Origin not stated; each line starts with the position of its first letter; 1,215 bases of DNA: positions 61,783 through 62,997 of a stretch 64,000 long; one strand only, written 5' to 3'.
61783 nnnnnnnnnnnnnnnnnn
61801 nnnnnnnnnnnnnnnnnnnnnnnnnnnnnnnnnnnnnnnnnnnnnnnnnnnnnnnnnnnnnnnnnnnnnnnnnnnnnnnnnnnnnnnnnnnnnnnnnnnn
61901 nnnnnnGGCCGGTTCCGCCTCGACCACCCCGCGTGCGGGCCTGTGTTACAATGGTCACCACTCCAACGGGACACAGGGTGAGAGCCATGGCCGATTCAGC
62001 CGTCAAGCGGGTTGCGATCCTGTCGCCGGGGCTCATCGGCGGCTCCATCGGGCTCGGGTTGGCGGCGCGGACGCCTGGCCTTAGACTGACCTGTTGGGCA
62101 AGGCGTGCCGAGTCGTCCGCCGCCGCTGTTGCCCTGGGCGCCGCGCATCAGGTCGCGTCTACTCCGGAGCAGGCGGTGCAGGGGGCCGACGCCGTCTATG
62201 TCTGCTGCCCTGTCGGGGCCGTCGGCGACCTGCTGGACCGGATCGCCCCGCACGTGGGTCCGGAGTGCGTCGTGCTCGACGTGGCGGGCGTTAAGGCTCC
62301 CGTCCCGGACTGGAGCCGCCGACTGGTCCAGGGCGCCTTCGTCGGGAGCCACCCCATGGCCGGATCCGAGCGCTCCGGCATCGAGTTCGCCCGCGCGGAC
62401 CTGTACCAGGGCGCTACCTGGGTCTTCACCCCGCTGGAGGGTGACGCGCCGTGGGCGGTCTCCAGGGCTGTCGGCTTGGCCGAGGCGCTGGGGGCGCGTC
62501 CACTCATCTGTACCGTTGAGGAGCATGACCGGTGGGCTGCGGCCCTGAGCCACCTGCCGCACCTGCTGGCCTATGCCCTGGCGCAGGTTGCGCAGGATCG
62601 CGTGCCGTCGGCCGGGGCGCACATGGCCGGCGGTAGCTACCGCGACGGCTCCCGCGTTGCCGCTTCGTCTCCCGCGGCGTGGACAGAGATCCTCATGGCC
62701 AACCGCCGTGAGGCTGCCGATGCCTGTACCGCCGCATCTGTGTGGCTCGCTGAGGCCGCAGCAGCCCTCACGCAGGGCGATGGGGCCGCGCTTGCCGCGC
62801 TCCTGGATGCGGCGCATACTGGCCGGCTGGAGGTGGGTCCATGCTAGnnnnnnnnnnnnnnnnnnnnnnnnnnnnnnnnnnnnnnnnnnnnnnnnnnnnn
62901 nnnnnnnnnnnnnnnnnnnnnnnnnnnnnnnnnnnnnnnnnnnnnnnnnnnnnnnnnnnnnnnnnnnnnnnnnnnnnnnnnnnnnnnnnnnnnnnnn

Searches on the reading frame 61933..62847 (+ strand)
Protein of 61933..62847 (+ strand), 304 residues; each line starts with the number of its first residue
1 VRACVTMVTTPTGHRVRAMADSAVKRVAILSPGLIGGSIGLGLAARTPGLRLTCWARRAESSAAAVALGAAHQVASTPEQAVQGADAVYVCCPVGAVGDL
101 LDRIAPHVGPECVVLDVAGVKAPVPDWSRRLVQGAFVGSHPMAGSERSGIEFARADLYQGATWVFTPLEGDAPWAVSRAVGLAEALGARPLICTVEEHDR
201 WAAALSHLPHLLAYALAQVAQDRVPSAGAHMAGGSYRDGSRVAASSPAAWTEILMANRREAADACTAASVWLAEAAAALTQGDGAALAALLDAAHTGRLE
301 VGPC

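Call 89: search_protein_families(library=pfam, proteins=[window:61933-62847:+], max_evalue=0.00001)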
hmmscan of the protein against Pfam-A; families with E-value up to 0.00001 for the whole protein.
window:61933-62847:+ (304 aa): 2 families
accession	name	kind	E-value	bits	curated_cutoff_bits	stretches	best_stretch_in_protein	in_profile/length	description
PF02153.23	PDH_N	-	1.2e-27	96.8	26.5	1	45-189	7-151/154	Prephenate dehydrogenase, nucleotide-binding domain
PF20463.3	PDH_C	-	1.8e-17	64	22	1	196-291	3-100/102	Prephenate dehydrogenase, dimerization domain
